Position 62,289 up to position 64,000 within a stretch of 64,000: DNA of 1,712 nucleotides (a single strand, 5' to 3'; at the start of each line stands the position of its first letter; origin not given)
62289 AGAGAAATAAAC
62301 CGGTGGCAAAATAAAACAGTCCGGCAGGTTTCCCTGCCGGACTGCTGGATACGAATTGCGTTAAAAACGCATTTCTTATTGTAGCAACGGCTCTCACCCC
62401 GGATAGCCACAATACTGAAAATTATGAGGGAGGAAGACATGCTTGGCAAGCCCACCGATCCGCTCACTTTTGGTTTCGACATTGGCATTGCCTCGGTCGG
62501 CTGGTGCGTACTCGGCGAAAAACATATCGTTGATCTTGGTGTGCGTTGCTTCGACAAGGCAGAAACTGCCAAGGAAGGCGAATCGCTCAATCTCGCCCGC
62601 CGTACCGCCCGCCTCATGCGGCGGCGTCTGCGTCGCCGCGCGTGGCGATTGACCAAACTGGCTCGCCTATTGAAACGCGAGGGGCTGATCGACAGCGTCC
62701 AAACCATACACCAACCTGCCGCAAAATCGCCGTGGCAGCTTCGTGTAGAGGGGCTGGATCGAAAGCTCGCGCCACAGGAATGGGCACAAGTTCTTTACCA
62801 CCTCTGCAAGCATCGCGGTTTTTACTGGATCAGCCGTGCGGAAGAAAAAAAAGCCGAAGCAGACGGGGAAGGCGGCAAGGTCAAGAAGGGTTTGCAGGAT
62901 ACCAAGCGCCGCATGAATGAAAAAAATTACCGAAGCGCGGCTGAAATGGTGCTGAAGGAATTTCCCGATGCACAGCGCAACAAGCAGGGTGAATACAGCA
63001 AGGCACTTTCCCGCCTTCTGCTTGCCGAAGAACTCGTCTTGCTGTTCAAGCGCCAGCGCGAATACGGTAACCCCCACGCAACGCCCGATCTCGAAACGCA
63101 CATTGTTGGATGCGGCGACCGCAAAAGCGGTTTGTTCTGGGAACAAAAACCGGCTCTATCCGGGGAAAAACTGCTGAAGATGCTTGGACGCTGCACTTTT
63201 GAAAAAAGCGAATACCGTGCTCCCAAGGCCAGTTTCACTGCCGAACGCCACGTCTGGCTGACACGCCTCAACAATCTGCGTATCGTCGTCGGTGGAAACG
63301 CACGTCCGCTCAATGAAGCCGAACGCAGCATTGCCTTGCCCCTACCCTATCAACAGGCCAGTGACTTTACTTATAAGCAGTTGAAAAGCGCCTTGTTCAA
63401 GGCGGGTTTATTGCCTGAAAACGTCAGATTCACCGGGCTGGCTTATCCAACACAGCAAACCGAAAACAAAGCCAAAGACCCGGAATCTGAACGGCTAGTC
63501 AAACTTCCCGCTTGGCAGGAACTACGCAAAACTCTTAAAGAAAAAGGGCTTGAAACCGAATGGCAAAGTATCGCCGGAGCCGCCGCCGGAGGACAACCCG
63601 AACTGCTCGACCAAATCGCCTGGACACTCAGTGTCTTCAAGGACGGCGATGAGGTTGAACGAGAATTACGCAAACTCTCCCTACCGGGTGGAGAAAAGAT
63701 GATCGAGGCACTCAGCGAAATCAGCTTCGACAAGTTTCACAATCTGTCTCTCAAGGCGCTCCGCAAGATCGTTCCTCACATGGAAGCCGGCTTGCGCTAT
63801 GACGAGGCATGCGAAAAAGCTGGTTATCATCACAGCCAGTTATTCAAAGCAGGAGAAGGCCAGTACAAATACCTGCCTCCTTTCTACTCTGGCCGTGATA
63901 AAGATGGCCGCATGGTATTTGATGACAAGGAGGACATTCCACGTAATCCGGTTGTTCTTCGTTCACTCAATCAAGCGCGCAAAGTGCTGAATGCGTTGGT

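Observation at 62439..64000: Type II-C cas9 hidden at the window edge, absent from the supplied ORF track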

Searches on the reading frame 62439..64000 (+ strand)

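Call 3: search_protein_families(library=pfam, proteins=[window:62439-64000:+], max_evalue=0.01)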
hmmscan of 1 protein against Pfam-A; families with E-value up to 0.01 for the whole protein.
window:62439-64000:+ (520 aa): 1 family
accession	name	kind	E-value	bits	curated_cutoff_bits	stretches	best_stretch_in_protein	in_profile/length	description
PF18470.6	Cas9_a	-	3.3e-06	27.4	26.9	1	249-342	7-98/221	Cas9 alpha-helical lobe domain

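Call 4: search_protein_families(library=ncbifam, proteins=[window:62439-64000:+], max_evalue=0.01)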
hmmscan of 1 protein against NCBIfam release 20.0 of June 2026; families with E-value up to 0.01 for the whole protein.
window:62439-64000:+ (520 aa): 2 families
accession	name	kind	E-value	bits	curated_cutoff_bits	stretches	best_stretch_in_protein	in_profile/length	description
TIGR01865.2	cas_Csn1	equivalog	6.7e-102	342.5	100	1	10-520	2-503/1070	type II CRISPR RNA-guided endonuclease Cas9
NF049971.1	CRISPR_Cas9d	exception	0.0011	17.6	375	1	10-136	2-147/986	type II CRISPR RNA-guided endonuclease Cas9d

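Call 5: search_solved_structures(query=window:62439-64000:+, max_evalue=0.001, show_alignments=2)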
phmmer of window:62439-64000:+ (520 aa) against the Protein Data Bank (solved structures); distinct sequences matched with E-value up to 0.001: 33.
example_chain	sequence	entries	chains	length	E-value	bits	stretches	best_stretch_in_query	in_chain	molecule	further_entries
6jdv_A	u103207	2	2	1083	3.3e-94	319.9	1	10-519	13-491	CRISPR-associated endonuclease Cas9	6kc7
8ja0_A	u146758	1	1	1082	3.3e-94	319.9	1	10-519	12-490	CRISPR-associated endonuclease Cas9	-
6kc8_A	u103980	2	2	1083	3.3e-94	319.9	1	10-519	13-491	CRISPR-associated endonuclease Cas9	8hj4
6jdq_A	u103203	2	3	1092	3.3e-94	319.8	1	10-519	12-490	CRISPR-associated endonuclease Cas9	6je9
8hnw_A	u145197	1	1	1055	1.9e-93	317.4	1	11-519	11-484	CRISPR-associated endonuclease Cas9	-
8hnt_A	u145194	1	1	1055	1.9e-93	317.4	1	11-519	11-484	CRISPR-associated endonuclease Cas9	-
6je3_A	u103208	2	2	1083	2.1e-93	317.2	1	10-519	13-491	CRISPR-associated endonuclease Cas9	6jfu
6je4_A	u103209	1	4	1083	4.8e-93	316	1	11-519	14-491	CRISPR-associated endonuclease Cas9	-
8hnv_A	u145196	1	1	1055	3e-92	313.4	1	11-519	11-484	CRISPR-associated endonuclease Cas9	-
9ar4_A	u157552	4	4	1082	6.9e-72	246.2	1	11-519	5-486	CRISPR-associated endonuclease Cas9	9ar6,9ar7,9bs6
8x5v_A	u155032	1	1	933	6.5e-71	243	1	10-519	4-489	BlCas9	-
8jtj_A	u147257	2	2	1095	3.3e-69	237.4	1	11-520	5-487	CRISPR-associated endonuclease Cas9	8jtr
8uza_A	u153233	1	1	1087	3.9e-69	237.1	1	11-520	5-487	CRISPR-associated endonuclease Cas9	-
8uzb_A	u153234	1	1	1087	5.6e-68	233.3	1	11-520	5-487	CRISPR-associated endonuclease Cas9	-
21dz_A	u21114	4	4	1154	5.5e-63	216.8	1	11-519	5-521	CRISPR-associated endonuclease Cas9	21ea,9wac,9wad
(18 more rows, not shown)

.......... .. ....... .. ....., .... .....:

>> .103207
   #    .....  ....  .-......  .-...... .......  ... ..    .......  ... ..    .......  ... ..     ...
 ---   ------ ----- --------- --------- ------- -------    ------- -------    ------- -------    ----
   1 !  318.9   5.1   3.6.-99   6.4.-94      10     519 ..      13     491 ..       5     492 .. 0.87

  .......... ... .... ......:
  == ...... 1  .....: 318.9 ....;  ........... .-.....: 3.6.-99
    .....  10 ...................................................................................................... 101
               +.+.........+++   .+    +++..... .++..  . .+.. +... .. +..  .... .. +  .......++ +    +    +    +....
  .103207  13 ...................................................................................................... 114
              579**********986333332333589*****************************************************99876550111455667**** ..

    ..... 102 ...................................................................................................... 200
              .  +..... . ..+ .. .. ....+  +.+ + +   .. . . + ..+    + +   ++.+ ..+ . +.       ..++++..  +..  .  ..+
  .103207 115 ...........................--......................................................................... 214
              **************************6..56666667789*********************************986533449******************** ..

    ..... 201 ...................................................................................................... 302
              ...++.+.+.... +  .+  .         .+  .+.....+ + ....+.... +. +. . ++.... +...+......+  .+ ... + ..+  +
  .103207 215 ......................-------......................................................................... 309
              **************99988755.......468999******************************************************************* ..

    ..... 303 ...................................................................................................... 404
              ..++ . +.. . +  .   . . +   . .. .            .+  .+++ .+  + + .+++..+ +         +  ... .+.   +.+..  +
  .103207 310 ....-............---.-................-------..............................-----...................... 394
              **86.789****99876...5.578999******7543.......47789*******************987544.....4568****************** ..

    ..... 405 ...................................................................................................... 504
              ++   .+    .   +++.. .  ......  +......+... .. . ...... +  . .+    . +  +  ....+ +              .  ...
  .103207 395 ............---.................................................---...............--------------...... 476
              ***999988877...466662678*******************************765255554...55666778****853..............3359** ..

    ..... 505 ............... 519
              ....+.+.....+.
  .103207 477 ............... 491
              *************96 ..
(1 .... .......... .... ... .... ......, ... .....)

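Call 9: find_homologous_proteins(query=window:62439-64000:+, max_evalue=1e-20)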
Query window:62439-64000:+ (520 aa): 277 proteins with E <= 1e-20 among 8000 candidates; the best 120 are listed.
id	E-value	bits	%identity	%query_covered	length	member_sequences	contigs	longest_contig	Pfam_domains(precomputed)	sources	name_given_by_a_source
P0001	0.0e+0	1047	88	100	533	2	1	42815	PF18470.7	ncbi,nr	ncbi:MAG: type II CRISPR RNA-guided endonuclease Cas9, partial [Proteobacteria bacterium]|nr:type II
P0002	5.8e-280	948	90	89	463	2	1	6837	PF18470.7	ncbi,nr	ncbi:MAG: type II CRISPR RNA-guided endonuclease Cas9, partial [Betaproteobacteria bacterium]|nr:typ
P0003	7.0e-266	901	78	100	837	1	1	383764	PF13395.13,PF18470.7,PF18541.8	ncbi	-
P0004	3.5e-246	836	73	99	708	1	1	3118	PF13395.13,PF18470.7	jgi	jgi:CRISPR-associated endonuclease Csn1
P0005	1.6e-245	834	72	100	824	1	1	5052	PF13395.13,PF18470.7,PF22702.3,PF18541.8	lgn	-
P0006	4.3e-245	833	74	98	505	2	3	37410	PF18470.7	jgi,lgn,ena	jgi:CRISPR-associated endonuclease Csn1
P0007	3.7e-244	829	72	100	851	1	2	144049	PF13395.13,PF18470.7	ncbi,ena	-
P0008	6.2e-242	822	74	98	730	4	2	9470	PF13395.13,PF18470.7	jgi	jgi:CRISPR-associated endonuclease Csn1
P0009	7.1e-242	822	71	100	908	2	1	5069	PF13395.13,PF18470.7,PF22702.3,PF18541.8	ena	-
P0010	2.2e-241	820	71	98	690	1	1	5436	PF13395.13,PF18470.7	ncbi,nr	ncbi:MAG: type II CRISPR RNA-guided endonuclease Cas9, partial [Burkholderiales bacterium]|nr:type I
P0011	4.0e-239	813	74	100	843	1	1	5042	PF13395.13,PF18541.8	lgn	-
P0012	1.6e-238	811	71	99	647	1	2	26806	PF18470.7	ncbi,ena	-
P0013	2.7e-238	810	71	98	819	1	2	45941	PF13395.13,PF18470.7,PF22702.3,PF18541.8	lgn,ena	-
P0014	5.4e-238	809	71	100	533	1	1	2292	-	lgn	-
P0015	6.5e-237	806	72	99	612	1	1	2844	PF18470.7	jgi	jgi:CRISPR-associated endonuclease Csn1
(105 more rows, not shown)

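Call 10: find_related_loci(query=window:62439-64000:+, collection=genome_contigs, flank=10000)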
Query window:62439-64000:+ (520 aa) in genome_contigs; peptide patterns used: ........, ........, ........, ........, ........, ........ (x = any residue, [..] = any of these).
544 stretches matched a pattern; 56 encode a relative of the query (tblastn E <= 1e-3); 56 distinct loci.
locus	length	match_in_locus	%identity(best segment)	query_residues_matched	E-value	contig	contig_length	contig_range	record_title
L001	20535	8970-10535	88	1-520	0e+0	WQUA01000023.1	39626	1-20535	MAG: Proteobacteria bacterium isolate Cu122P4bin11 JGI20165J26630_10000027, whole genome shotgun sequence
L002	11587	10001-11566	88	1-520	0e+0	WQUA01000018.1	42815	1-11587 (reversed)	MAG: Proteobacteria bacterium isolate Cu122P4bin11 JGI20165J26630_10000022, whole genome shotgun sequence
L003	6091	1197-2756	87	1-520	0e+0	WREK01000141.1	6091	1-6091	MAG: Betaproteobacteria bacterium isolate Lab288P3bin88 Ga0123353_10060175, whole genome shotgun sequence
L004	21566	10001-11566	84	1-520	0e+0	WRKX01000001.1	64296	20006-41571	MAG: Betaproteobacteria bacterium isolate Th196P3bin129 Ga0099364_10000538, whole genome shotgun sequence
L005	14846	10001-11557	82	1-520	0e+0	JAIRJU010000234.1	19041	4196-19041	MAG: Pseudomonadales bacterium isolate Ast373_bin18 k119_257238, whole genome shotgun sequence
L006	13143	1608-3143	81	8-520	0e+0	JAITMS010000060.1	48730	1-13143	MAG: Azonexus sp. isolate Pmx449_bin29 k119_1307275, whole genome shotgun sequence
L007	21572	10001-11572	79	1-520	0e+0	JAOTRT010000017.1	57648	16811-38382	MAG: Candidatus Nitricoxidireducens bremensis isolate MAG5 5109_A_contig_162, whole genome shotgun sequence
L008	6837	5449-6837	90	1-461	0e+0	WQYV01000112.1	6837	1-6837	MAG: Betaproteobacteria bacterium isolate Emb289P4bin32 Ga0123357_10034905, whole genome shotgun sequence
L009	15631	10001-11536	80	5-520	0e+0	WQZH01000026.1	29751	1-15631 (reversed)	MAG: Desulfobulbus sp. isolate Emb289P4bin76 Ga0123357_10000933, whole genome shotgun sequence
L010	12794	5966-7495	73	1-520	0e+0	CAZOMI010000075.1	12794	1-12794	MAG TPA_asm: uncultured Methyloversatilis sp. isolate binchicken_co266_112 genome assembly, contig: NODE_8537_length_127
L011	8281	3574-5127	70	10-520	0e+0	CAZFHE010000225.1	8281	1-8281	MAG TPA_asm: uncultured Dechloromonas sp. isolate SRP098377_co2_209 genome assembly, contig: k141_2815612, whole genome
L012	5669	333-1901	73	1-520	0e+0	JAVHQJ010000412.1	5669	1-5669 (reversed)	MAG: Sideroxydans sp. isolate WB02no21_51_77 NODE_9309_length_5669_cov_58_229426, whole genome shotgun sequence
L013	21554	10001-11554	68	10-520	0e+0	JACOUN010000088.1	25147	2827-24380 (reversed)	MAG: Rhodocyclales bacterium isolate NC_groundwater_73_Ag_B-0.1um_65_20 GD18-4_B1_scaffold_1200646, whole genome shotgun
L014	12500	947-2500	72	10-520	0e+0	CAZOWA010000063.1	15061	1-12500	MAG TPA_asm: uncultured Dechloromonas sp. isolate SRP220891_co2_229 genome assembly, contig: NODE_6349_length_15061_cov_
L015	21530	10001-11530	67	10-520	0e+0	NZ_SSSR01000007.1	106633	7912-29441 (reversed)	Propionivibrio limicola strain GolChi1 DSM6832_NODE_7_length_106633_cov_476.39, whole genome shotgun sequence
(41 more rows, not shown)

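Call 57: search_protein_families(library=ncbifam, proteins=[L004:14245-14574:+, L001:13349-13678:+], max_evalue=0.001)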
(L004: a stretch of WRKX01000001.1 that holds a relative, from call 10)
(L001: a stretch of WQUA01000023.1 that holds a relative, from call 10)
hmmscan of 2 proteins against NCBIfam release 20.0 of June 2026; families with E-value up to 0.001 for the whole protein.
L004:14245-14574:+ (110 aa): 1 family
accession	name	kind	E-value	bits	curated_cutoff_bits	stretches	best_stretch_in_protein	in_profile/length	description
TIGR01573.1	cas2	equivalog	6.8e-20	71.1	24.5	1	9-104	1-90/96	CRISPR-associated endonuclease Cas2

L001:13349-13678:+ (110 aa): 1 family
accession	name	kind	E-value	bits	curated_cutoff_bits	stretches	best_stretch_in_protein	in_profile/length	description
TIGR01573.1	cas2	equivalog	3.7e-24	84.8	24.5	1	9-110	1-96/96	CRISPR-associated endonuclease Cas2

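Call 60: find_homologous_proteins(query=L004:14245-14574:+, max_evalue=1e-30)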
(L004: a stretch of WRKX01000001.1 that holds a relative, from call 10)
Query L004:14245-14574:+ (110 aa): 1362 proteins with E <= 1e-30 among 1503 candidates; the best 120 are listed.
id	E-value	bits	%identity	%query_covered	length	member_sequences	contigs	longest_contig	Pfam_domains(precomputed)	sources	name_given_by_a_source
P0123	1.8e-60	219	100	93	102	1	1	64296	PF09827.15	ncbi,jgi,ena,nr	ncbi:MAG: CRISPR-associated endonuclease Cas2 [Betaproteobacteria bacterium]|nr:CRISPR-associated en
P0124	3.4e-60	218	90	100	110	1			PF09827.15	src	-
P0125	5.0e-59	215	87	100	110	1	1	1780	PF09827.15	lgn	-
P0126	9.1e-59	214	88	100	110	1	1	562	PF09827.15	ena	-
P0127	1.8e-58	213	86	100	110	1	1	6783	PF09827.15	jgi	jgi:CRISPR-associated protein Cas2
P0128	1.8e-58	213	86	100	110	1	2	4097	PF09827.15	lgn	-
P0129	5.8e-58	211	85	100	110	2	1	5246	PF09827.15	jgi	-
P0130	9.5e-58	211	86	100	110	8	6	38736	PF09827.15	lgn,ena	-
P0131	1.3e-57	210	87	100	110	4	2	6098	PF09827.15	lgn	-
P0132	2.5e-57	209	85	100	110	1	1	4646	PF09827.15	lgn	-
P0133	4.8e-57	208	85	100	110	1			PF09827.15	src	-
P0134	6.9e-57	208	85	100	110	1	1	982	PF09827.15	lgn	-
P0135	9.3e-57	207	85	100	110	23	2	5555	PF09827.15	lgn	-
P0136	9.3e-57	207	85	100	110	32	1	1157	PF09827.15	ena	-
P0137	1.3e-56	207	85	100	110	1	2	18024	PF09827.15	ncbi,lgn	-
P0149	1.3e-55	204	90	93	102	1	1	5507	PF09827.15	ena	-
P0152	1.7e-55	203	91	93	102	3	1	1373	PF09827.15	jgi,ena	-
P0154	2.4e-55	203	91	93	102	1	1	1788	PF09827.15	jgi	jgi:CRISPR-associated protein Cas2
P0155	3.3e-55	202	90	93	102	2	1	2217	PF09827.15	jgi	jgi:CRISPR-associated protein Cas2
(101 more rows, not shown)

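Call 61: find_encoding_contigs(protein=P0152, flank=6000, max_places=4)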
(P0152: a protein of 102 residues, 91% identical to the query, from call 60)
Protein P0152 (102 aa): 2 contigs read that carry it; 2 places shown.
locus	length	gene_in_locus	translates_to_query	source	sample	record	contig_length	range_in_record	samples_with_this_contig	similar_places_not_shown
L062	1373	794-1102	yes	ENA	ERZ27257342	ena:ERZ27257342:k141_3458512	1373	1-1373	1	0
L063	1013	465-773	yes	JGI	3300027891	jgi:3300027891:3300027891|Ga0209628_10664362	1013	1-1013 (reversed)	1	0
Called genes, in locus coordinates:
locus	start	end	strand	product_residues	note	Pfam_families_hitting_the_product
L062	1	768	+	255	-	?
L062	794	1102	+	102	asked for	PF09827:CRISPR_Cas2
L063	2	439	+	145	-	PF01867:Cas_Cas1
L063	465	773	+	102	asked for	PF09827:CRISPR_Cas2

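Call 62: find_encoding_contigs(protein=P0154, flank=6000, max_places=4)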
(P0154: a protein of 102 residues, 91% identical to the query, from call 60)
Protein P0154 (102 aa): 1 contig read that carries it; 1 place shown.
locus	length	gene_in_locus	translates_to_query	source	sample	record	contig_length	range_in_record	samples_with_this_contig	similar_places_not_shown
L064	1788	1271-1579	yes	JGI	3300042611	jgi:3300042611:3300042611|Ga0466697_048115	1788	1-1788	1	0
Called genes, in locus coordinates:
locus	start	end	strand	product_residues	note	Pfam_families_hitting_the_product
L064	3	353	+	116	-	?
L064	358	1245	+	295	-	PF01867:Cas_Cas1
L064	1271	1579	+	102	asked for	PF09827:CRISPR_Cas2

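Call 63: find_encoding_contigs(protein=P0155, flank=6000, max_places=4)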
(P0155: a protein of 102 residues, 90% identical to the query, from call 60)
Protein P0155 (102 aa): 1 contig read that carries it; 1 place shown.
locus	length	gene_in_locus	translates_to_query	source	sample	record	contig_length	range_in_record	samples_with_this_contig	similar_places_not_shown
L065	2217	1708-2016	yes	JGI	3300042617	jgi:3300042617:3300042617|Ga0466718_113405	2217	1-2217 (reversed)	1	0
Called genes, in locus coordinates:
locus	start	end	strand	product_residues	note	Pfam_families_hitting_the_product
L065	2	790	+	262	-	?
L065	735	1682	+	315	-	PF01867:Cas_Cas1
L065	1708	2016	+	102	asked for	PF09827:CRISPR_Cas2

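Call 64: find_encoding_contigs(protein=P0149, flank=6000, max_places=4)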
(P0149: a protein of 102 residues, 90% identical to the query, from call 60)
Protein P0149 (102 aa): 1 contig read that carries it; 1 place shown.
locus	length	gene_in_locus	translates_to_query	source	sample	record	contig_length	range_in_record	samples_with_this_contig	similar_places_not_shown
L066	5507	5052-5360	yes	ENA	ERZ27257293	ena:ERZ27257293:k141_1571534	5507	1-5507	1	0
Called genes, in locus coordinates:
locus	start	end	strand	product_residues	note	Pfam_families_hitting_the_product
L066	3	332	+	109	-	?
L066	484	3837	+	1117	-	PF18470:Cas9_a (faint), PF13395:HNH_4, PF18541:RuvC_III, PF22702:Cas9_RuvC (weak)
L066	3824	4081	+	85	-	-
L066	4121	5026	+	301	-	PF01867:Cas_Cas1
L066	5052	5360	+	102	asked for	PF09827:CRISPR_Cas2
